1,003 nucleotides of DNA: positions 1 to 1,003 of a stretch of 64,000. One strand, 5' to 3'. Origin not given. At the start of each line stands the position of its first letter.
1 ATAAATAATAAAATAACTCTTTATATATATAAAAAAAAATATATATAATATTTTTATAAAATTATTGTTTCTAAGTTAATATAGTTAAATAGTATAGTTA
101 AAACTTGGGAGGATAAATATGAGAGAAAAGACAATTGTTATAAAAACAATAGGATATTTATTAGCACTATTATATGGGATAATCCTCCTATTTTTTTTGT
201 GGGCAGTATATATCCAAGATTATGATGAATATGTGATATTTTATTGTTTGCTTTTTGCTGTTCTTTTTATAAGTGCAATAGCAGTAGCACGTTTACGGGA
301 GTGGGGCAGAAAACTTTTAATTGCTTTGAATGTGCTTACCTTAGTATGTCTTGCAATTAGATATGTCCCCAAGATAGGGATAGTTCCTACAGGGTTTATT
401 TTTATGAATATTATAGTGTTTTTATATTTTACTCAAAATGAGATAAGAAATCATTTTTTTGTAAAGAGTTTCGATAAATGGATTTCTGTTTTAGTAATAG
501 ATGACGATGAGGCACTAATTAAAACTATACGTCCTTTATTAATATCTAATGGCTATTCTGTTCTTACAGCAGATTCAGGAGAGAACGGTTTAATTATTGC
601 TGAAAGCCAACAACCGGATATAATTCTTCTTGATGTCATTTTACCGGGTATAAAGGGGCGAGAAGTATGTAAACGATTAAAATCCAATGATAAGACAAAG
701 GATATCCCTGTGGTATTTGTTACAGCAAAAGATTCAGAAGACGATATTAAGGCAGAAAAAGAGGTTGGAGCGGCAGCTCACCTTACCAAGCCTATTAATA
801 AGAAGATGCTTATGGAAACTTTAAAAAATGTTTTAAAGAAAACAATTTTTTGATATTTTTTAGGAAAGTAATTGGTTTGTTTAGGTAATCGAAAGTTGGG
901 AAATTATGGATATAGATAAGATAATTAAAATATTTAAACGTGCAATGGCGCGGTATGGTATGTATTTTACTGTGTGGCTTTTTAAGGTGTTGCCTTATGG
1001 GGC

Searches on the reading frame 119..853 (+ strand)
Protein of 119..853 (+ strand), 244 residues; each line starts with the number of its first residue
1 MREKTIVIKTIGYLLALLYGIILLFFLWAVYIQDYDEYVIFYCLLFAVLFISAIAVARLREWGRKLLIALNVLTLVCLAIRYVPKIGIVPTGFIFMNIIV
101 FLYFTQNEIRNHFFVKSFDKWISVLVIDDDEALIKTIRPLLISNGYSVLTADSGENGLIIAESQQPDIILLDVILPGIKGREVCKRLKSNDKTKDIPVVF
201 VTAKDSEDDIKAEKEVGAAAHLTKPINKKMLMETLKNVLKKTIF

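Call 34: find_encoding_contigs(protein=window:119-853:+, flank=10000, max_places=10)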
Protein window:119-853:+ (244 aa): 5 contigs read that carry it; 4 places shown.
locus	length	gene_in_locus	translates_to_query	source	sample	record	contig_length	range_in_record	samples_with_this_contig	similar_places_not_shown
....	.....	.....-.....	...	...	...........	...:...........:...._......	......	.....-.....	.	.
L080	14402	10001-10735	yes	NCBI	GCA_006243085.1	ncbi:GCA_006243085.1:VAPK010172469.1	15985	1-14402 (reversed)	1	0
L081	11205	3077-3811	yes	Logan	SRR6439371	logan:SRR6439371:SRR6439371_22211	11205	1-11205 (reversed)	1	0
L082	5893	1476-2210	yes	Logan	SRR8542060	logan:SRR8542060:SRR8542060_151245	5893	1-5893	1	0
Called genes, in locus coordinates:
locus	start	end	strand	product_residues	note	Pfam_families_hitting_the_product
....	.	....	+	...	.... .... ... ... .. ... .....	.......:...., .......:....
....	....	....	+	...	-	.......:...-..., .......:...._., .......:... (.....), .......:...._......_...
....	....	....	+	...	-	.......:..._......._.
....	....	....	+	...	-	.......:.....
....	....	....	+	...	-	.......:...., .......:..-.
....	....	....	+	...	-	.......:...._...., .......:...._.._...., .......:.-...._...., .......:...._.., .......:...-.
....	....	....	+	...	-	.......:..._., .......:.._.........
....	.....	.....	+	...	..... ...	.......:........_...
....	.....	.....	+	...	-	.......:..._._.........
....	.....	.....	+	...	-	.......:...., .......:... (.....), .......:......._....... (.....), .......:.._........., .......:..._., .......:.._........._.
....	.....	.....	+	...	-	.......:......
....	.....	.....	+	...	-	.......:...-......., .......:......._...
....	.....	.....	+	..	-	-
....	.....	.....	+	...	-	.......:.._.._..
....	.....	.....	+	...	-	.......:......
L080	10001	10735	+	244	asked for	PF00072:Response_reg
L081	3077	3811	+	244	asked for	PF00072:Response_reg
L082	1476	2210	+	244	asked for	PF00072:Response_reg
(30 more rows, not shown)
